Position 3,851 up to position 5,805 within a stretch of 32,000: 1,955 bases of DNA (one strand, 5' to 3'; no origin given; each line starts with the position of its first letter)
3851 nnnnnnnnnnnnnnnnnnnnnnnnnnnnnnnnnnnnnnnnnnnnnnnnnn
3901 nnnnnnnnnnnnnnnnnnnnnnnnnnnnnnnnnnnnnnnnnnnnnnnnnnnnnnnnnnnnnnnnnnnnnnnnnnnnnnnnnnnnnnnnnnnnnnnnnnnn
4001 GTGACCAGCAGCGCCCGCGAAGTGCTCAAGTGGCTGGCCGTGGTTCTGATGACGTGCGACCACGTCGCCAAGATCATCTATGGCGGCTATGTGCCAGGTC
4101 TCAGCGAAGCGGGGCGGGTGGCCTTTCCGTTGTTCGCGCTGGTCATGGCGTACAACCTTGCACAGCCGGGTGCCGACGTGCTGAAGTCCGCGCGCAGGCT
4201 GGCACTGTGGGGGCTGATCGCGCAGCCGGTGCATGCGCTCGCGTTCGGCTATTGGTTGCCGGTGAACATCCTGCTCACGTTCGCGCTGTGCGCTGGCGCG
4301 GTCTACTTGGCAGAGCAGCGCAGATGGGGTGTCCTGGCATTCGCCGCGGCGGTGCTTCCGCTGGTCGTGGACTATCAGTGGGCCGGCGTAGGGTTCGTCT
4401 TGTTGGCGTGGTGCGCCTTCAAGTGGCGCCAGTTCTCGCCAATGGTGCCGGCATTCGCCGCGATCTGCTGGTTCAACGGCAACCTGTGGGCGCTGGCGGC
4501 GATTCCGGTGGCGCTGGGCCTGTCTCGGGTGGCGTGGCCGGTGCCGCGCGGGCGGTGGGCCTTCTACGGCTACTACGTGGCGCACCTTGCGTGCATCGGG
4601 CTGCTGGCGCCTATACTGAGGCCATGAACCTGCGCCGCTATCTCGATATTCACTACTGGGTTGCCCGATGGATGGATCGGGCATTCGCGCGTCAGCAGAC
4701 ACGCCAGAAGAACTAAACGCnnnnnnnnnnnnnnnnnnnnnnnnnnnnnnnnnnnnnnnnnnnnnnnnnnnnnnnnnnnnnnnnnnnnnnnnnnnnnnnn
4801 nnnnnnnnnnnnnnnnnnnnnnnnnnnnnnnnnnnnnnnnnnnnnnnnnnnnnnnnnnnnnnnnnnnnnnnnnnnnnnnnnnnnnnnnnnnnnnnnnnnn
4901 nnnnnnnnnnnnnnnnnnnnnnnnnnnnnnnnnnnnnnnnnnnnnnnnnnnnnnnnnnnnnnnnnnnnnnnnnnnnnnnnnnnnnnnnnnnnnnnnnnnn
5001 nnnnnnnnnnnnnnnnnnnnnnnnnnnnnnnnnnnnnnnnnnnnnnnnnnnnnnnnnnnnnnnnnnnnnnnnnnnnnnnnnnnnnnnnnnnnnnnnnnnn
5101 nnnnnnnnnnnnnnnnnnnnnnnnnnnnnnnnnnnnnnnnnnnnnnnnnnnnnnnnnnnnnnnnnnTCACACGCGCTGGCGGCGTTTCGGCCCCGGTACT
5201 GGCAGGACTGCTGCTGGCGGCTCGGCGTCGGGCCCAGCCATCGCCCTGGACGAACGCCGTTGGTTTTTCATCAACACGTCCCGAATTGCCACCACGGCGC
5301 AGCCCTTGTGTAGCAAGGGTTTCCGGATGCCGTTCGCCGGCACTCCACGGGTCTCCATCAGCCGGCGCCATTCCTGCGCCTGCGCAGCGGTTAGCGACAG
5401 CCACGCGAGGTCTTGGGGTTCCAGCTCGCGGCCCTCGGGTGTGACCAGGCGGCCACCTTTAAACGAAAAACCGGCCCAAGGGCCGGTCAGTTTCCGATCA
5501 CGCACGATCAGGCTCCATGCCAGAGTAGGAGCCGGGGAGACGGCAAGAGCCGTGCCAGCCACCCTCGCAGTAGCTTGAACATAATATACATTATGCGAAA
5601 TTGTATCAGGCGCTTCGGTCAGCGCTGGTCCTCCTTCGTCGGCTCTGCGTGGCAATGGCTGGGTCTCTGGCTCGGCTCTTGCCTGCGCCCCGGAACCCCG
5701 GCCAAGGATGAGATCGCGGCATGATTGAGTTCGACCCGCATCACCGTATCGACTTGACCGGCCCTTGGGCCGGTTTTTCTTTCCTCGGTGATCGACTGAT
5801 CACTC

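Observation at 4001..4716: TraX-family gene translationally coupled to zot in two divergent inoviruses, plus a conserved coupled micro-ORF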

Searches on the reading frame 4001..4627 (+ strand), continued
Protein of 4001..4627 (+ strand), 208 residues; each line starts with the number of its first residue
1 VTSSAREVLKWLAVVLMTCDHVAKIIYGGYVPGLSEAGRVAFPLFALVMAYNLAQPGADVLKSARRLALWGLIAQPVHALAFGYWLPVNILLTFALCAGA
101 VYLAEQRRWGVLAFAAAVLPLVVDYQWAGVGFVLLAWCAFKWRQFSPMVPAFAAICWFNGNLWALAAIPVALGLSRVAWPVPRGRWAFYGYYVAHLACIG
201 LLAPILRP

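Call 82: search_dna_similar(query=window:4001-4624:+, collection=plasmids, mode=protein, max_rows=30, rows=spread, max_evalue=0.001)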
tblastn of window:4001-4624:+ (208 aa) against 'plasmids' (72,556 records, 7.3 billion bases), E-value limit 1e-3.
The search stops at 5000 records and this limit was reached: more records match than are counted here, and every count below describes the 5000 best-scoring records only.
Records with a match: at least 5000; places in all: 5082; records where one place covers at least 80% of the query: 306.
Best place of each record, by identity: 60-80% 1; <60% 4999.
By first word of the organism name: Escherichia 3101; Klebsiella 733; Salmonella 393; Shigella 238; Enterobacter 215; uncultured 82; Citrobacter 51; Serratia 25; Pseudomonas 19; Edwardsiella 18; and 45 more.
By predicted mobility (MOB-suite, as given by PLSDB): conjugative 3920; non-mobilizable 615; mobilizable 465.
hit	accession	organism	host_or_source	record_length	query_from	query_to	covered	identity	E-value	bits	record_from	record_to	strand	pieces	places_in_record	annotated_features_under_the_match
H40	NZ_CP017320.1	Xanthomonas campestris pv. campestris str. CN18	Brassica juncea var. foliosa,cell ...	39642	1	191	83%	56.1%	5e-30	176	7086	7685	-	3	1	none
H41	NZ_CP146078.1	Pseudomonas bubulae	Cell culture,Leaf wash from mixed-leaf ...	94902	1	199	96%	38.0%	4e-24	106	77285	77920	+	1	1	TraX family protein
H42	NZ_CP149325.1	Salmonella enterica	Pig,single cell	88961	6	107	49%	41.2%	2e-8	61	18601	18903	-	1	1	traX: conjugal transfer pilus acetylase TraX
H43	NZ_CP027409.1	Salmonella enterica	Homo sapiens,stool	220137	6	107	49%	41.2%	2e-8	61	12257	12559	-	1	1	traX: conjugal transfer pilus acetylase TraX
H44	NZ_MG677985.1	Escherichia coli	Pig,feces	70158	6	107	49%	39.2%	2e-7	57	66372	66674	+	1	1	traX: conjugal transfer pilus acetylase TraX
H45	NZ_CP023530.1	Escherichia coli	Homo sapiens,stool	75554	6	107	49%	39.2%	3e-7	57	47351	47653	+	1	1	traX: conjugal transfer pilus acetylase TraX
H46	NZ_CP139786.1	Klebsiella pneumoniae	Homo sapiens,Pus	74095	6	107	49%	39.2%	3e-7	57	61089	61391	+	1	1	traX: conjugal transfer pilus acetylase TraX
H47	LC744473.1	Escherichia coli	-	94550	6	107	49%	39.2%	3e-7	57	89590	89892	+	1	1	hypothetical protein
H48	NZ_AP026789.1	Escherichia coli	Homo sapiens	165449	6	107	49%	39.2%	3e-7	57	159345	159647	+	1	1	traX: conjugal transfer pilus acetylase TraX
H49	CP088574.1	Escherichia coli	Homo sapiens,blood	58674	6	107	49%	39.2%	4e-7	57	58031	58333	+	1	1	none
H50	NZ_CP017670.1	Escherichia coli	bacteria,stool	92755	6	107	49%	39.2%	4e-7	57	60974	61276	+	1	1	traX: conjugal transfer pilus acetylase TraX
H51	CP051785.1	Escherichia coli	cattle,feces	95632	6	107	49%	39.2%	4e-7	57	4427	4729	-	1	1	traX: conjugal transfer pilus acetylase TraX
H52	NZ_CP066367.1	Escherichia coli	Homo sapiens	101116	6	107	49%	39.2%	4e-7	57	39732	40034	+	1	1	traX: conjugal transfer pilus acetylase TraX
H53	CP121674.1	Escherichia coli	dog,pure culture,urine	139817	6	107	49%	39.2%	4e-7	57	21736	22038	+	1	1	traX: conjugal transfer pilus acetylase TraX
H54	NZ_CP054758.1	Klebsiella pneumoniae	Homo sapiens,sputum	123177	6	107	49%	39.2%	4e-7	57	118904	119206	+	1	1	traX: conjugal transfer pilus acetylase TraX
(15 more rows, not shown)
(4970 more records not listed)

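Call 83: get_annotated_region(hit=H45, flank=700)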
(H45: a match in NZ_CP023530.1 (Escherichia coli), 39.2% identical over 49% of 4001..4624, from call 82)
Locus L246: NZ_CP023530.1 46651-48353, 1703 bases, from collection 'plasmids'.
description: Escherichia coli strain FDAARGOS_401 plasmid unnamed, complete sequence
organism: Escherichia coli (NCBI taxid 562)
taxonomy: Bacteria; Pseudomonadota; Gammaproteobacteria; Enterobacterales; Enterobacteriaceae; Escherichia; Escherichia coli
host: -; source: Homo sapiens,stool; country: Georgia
typing (MOB-suite, as given by PLSDB): mobilizable; replicon IncFIB,rep_cluster_2232; relaxase MOBF,MOBP
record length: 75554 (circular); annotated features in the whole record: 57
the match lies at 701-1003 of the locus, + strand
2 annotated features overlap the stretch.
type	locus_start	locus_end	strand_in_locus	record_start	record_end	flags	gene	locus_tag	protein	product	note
CDS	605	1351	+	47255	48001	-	traX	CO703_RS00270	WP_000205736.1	conjugal transfer pilus acetylase TraX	-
CDS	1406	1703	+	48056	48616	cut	-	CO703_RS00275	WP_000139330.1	fertility inhibition protein FinO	-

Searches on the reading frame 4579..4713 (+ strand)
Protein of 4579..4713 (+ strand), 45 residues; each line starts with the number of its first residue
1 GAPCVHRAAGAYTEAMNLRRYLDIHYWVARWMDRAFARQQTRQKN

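Call 33: find_homologous_proteins(query=window:4579-4713:+, max_evalue=10)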
Query seq(45 aa) (45 aa): 11 proteins with E <= 10 among 11 candidates.
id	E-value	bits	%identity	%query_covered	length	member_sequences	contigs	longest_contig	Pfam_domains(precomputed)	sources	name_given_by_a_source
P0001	6.6e-11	59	90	67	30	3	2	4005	-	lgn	-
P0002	9.7e-11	58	90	67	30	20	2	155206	-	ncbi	-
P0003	1.0e-10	58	90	67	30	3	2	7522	-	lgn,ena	-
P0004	4.0e-10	56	90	67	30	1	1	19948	-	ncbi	-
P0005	7.7e-10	55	87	67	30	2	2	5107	-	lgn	-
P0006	1.6e-9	54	83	67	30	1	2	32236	-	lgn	-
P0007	3.3e-9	53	86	64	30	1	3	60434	-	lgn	-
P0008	5.0e-9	53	80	67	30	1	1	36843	-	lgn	-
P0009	8.5e-9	52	80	67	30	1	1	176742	-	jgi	jgi:hypothetical protein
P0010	9.9e-9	52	86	64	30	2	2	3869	-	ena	-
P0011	2.9e-8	50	77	67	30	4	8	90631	-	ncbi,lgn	-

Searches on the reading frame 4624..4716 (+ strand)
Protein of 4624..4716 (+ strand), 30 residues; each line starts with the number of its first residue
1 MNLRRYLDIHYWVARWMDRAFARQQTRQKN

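Call 6: search_protein_families(library=pfam, proteins=[window:4624-4716:+], max_evalue=1)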
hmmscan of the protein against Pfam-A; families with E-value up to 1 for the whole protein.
window:4624-4716:+ (30 aa): 0 families

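Call 7: search_protein_families(library=phrogs, proteins=[window:4624-4716:+], max_evalue=1)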
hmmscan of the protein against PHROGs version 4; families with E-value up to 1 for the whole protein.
window:4624-4716:+ (30 aa): 1 family
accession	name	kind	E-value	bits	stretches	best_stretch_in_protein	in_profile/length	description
phrog_9048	-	unknown function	0.029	15.5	1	11-29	31-50/62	-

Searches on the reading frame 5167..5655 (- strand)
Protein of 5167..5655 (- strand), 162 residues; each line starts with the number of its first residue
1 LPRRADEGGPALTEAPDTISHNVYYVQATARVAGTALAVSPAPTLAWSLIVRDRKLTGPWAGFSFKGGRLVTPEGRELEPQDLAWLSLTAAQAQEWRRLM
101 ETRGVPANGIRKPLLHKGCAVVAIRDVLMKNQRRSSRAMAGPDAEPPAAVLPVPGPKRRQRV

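Call 69: search_protein_families(library=pfam, proteins=[window:5167-5655:-], max_evalue=0.001)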
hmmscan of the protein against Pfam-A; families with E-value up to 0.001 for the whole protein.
window:5167-5655:- (162 aa): 1 family
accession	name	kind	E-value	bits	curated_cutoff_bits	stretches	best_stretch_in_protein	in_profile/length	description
PF12375.13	DUF3653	-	9e-09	35.8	22.4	1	60-105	9-57/66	Phage protein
